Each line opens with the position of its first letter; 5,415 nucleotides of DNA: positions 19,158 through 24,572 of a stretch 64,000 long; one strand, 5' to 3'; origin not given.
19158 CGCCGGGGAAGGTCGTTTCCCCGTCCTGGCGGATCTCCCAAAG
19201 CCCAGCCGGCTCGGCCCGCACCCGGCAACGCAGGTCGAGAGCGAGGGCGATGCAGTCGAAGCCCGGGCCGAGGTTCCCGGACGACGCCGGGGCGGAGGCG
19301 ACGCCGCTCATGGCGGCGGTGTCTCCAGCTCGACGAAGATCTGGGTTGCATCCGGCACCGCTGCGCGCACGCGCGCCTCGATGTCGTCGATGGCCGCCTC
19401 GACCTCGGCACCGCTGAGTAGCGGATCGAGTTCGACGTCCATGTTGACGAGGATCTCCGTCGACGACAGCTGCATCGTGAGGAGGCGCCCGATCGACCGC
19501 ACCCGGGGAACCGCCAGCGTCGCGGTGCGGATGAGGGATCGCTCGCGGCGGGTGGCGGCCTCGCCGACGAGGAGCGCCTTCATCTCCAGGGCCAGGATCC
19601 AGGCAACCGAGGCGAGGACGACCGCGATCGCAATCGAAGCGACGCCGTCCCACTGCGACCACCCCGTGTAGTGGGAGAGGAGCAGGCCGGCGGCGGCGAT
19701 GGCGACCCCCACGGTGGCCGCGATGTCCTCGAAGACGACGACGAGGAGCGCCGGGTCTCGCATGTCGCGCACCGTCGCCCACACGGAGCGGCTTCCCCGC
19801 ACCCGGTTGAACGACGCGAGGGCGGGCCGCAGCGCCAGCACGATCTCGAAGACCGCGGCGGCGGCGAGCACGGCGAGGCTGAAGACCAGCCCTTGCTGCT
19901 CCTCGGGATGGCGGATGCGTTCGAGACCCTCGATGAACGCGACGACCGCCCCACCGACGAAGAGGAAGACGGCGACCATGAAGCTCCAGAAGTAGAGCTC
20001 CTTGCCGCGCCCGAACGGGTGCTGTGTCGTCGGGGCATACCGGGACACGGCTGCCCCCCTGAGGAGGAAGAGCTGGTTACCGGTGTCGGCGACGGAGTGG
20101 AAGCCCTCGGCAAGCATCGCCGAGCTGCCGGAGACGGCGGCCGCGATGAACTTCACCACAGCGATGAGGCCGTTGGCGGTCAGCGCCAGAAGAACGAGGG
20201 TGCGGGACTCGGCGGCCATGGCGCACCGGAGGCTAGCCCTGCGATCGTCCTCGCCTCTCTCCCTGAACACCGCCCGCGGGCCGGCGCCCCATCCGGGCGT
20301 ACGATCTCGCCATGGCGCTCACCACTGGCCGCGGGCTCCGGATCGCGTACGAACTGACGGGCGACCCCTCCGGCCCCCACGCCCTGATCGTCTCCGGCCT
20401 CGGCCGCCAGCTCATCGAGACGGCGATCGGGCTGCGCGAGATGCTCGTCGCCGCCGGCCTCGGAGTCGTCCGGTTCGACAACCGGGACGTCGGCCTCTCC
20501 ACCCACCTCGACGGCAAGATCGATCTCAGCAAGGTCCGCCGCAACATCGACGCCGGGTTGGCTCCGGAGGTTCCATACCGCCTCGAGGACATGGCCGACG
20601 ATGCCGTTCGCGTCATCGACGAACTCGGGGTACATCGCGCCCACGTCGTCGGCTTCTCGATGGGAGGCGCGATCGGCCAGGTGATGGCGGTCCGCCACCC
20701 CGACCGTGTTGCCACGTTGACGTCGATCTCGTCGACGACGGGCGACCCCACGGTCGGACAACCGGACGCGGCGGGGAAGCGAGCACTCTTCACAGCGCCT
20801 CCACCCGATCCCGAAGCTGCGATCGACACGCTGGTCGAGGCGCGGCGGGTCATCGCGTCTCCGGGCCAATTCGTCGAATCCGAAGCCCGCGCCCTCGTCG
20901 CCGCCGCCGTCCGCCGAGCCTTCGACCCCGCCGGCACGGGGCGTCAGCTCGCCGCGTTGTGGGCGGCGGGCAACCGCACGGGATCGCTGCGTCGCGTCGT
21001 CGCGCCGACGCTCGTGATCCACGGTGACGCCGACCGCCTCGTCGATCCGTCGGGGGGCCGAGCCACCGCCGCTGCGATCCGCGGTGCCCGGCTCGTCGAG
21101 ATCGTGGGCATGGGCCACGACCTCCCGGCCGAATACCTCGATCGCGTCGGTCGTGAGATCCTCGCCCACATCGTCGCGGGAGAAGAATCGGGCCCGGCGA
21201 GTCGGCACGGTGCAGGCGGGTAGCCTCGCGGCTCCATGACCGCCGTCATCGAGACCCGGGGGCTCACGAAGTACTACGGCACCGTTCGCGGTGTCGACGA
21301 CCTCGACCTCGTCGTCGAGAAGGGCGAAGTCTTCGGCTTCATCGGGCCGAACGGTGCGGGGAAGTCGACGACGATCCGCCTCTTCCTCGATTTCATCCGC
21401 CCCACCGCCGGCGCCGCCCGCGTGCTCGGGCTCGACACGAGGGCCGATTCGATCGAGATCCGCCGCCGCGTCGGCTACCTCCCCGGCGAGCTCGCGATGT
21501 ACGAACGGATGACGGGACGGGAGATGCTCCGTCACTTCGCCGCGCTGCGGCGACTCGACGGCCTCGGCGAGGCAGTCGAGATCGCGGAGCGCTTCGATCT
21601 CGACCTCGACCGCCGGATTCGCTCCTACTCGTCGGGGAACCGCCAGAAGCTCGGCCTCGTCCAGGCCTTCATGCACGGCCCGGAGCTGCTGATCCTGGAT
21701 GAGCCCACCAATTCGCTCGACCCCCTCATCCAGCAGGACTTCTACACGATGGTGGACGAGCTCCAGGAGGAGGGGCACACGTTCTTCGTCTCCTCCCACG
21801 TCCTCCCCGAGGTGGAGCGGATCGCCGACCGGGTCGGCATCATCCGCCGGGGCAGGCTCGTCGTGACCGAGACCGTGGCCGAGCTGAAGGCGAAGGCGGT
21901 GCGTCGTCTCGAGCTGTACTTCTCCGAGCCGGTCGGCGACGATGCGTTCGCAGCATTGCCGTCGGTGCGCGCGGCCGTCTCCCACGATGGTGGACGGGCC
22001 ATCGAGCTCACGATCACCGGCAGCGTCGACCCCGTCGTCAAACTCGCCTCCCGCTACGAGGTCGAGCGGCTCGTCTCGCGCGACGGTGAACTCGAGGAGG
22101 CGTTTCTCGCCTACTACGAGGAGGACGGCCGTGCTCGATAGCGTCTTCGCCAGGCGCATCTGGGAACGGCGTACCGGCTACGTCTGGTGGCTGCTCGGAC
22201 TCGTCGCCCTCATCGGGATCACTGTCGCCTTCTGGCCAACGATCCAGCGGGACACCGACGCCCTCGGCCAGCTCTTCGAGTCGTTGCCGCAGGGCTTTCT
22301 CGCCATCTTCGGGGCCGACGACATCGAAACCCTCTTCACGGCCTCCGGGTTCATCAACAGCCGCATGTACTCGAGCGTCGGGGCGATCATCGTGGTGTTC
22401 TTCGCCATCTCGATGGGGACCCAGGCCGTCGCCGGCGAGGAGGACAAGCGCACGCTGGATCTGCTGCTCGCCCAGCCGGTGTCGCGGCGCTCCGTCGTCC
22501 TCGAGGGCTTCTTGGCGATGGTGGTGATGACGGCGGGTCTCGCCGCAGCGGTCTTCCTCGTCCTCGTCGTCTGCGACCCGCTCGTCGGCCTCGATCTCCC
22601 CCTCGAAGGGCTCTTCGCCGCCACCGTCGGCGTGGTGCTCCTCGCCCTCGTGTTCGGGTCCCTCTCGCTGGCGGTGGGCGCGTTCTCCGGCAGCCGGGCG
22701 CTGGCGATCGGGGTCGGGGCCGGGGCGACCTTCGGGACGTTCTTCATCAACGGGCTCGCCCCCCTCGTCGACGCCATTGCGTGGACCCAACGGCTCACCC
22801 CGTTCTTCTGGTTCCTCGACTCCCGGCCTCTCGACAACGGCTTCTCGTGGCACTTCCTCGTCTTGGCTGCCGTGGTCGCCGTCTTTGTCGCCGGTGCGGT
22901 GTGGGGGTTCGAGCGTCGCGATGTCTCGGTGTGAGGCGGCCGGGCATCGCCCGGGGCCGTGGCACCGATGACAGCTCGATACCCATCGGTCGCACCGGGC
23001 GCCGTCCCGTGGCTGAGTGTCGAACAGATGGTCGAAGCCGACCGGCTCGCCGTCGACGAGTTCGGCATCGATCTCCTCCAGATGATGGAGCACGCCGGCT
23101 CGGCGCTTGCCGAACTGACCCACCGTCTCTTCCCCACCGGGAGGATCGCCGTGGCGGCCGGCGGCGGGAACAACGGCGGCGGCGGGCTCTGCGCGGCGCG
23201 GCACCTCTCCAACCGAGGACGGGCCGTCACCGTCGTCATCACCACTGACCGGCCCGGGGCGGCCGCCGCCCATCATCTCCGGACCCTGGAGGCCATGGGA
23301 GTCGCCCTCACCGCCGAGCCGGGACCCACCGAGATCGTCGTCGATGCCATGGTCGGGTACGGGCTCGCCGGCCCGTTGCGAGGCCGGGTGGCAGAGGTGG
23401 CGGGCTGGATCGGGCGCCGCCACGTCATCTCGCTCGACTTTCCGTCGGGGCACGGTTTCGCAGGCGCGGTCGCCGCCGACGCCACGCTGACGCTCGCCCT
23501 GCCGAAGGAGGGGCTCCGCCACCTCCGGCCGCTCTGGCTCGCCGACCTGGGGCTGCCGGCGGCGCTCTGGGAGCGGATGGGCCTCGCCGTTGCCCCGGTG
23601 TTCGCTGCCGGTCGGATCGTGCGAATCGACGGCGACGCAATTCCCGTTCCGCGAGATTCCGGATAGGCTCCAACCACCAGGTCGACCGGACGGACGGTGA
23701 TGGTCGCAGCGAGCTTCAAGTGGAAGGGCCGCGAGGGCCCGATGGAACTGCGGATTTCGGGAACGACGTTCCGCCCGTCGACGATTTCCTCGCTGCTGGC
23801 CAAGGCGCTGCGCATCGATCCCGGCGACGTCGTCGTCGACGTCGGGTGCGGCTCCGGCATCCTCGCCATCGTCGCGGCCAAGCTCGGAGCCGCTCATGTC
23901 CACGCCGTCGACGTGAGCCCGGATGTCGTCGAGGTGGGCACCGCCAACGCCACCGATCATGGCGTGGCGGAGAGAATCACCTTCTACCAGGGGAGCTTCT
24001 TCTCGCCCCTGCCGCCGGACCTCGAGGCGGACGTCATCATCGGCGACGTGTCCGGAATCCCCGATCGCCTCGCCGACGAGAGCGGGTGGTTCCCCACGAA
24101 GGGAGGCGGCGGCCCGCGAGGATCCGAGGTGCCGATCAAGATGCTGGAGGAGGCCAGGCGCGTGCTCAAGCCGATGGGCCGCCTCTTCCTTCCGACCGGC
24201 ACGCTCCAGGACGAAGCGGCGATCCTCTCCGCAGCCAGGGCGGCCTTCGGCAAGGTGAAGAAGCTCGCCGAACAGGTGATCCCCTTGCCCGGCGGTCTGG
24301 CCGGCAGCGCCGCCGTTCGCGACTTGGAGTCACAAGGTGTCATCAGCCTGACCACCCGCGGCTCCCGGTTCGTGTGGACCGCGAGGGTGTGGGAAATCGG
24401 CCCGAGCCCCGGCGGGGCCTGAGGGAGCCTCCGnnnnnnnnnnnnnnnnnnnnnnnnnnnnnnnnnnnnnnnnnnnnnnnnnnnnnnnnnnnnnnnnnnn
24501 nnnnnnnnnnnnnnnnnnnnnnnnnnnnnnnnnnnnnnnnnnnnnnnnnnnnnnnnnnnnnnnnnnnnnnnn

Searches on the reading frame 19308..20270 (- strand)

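Call 119: search_protein_families(library=pfam, proteins=[window:19308-20270:-], max_evalue=0.001)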
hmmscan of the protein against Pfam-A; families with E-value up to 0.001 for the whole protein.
window:19308-20270:- (320 aa): 2 families
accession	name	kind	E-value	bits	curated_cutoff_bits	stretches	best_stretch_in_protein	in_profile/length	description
PF01545.26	Cation_efflux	-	7.8e-34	117.6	26.6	1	27-230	2-193/198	Cation efflux family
PF16916.11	ZT_dimer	-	2.7e-08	34.1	26.7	1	244-316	6-76/78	Dimerisation domain of Zinc Transporter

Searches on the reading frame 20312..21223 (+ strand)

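Call 119: search_protein_families(library=pfam, proteins=[window:20312-21223:+], max_evalue=0.001)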
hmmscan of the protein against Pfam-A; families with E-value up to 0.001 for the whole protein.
window:20312-21223:+ (303 aa): 3 families
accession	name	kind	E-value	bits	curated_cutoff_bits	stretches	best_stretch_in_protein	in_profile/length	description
PF00561.26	Abhydrolase_1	-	1.5e-20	74.4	25.8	1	49-271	27-240/245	alpha/beta hydrolase fold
PF12697.13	Abhydrolase_6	-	1e-13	52.9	26.3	1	45-274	23-208/217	Alpha/beta hydrolase family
PF12146.15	Hydrolase_4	-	1.2e-11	44.8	27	1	41-274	23-237/239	Serine aminopeptidase, S33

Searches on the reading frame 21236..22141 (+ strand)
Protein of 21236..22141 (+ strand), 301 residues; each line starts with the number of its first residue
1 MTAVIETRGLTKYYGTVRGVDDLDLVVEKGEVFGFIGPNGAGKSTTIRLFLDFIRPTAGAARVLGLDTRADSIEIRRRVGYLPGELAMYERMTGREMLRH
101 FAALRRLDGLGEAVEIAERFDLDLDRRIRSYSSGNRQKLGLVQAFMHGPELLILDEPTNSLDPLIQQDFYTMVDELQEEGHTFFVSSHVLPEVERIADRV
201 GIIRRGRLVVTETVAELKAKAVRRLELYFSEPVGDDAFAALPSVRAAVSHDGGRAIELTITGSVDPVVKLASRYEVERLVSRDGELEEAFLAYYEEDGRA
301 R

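Call 119: search_protein_families(library=pfam, proteins=[window:21236-22141:+], max_evalue=0.001)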
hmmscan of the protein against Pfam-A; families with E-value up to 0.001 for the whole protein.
window:21236-22141:+ (301 aa): 2 families
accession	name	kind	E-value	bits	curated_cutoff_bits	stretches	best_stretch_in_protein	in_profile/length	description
PF00005.33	ABC_tran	-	9.5e-25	88.2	25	1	21-159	2-137/137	ABC transporter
PF13304.12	AAA_21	-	1.5e-14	55.2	27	1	121-188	228-298/304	AAA domain, putative AbiEii toxin, Type IV TA system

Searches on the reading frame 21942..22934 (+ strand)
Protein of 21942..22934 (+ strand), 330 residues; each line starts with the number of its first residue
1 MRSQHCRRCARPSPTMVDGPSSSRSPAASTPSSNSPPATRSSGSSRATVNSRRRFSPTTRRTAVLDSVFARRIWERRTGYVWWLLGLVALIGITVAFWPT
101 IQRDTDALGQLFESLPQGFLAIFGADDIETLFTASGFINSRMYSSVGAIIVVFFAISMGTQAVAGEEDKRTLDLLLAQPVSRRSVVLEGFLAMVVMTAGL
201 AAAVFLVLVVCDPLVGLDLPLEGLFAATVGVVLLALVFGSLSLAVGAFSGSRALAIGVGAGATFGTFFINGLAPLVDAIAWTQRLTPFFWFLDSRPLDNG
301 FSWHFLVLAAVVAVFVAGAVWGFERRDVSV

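Call 119: search_protein_families(library=pfam, proteins=[window:21942-22934:+], max_evalue=0.001)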
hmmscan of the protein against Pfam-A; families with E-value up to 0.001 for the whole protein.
window:21942-22934:+ (330 aa): 4 families
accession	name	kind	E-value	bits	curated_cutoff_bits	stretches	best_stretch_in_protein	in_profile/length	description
PF12679.13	ABC2_membrane_2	-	3.5e-21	76.1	27.2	1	80-327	15-282/283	ABC-2 family transporter protein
PF12698.13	ABC2_membrane_3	-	6.5e-10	39.1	31.6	1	143-294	164-314/347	ABC-2 family transporter protein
PF01061.29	ABC2_membrane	-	4.5e-08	33.3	26.9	1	134-293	45-204/211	ABC-2 type transporter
PF13346.12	ABC2_membrane_5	-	2.7e-06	27.5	25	1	138-261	30-151/205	ABC-2 family transporter protein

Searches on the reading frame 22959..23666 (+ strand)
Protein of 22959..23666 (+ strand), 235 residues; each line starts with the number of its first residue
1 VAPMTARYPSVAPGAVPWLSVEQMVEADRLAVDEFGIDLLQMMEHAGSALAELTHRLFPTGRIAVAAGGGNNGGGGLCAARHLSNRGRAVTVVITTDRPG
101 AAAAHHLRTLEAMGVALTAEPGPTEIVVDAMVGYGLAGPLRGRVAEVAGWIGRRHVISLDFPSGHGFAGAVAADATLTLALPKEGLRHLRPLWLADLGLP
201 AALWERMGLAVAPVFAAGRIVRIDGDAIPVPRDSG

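Call 119: search_protein_families(library=pfam, proteins=[window:22959-23666:+], max_evalue=0.001)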
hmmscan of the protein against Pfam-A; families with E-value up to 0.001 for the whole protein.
window:22959-23666:+ (235 aa): 1 family
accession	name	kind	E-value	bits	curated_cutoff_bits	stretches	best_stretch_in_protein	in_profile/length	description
PF03853.21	YjeF_N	-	3e-30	105.8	24.9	1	41-185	3-169/169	YjeF-related protein N-terminus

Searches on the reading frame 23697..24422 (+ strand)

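Call 119: search_protein_families(library=pfam, proteins=[window:23697-24422:+], max_evalue=0.001)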
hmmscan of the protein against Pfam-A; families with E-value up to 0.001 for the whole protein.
window:23697-24422:+ (241 aa): 17 families
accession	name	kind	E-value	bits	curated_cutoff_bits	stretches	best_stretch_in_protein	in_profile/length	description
PF13847.12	Methyltransf_31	-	3.2e-16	59.7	27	1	41-169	2-113/145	Methyltransferase domain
PF06325.19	PrmA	-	5.5e-16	59.4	22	1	26-116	145-232/296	Ribosomal protein L11 methyltransferase (PrmA)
PF13649.12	Methyltransf_25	-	9.1e-13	49.2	27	1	46-115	1-69/97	Methyltransferase domain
PF05175.20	MTS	-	8.1e-12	45.5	23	1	31-115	20-103/170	Methyltransferase small domain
PF08241.18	Methyltransf_11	-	6.2e-11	43.2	21.2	1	47-114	1-64/95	Methyltransferase domain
PF13489.12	Methyltransf_23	-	5.9e-08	33.1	27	1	25-114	4-85/164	Methyltransferase domain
PF01728.25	FtsJ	-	5e-07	30.2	24.1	1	37-121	15-103/181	FtsJ-like methyltransferase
PF08242.18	Methyltransf_12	-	6.5e-07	30.4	30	1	47-115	1-70/98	Methyltransferase domain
PF01170.24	UPF0020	-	7.8e-06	26.2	22.3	1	28-117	10-128/197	RMKL-like, methyltransferase domain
PF12847.13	Methyltransf_18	-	1.2e-05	25.8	27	1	39-115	11-87/151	Methyltransferase domain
PF01135.25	PCMT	-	1.9e-05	25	20.3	1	16-91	48-124/210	Protein-L-isoaspartate(D-aspartate) O-methyltransferase (PCMT)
PF01209.24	Ubie_methyltran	-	3.2e-05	23.8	20.1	0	41-100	46-106/233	ubiE/COQ5 methyltransferase family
PF02475.24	TRM5-TYW2_MTfase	-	8.2e-05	23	28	1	39-101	33-96/164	TRM5/TYW2 methyltransferase domain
PF00891.24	Methyltransf_2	-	8.6e-05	22.4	22.3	1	40-115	60-132/210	O-methyltransferase domain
PF13679.12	Methyltransf_32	-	0.00011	22.6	27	1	30-103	13-91/143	Methyltransferase domain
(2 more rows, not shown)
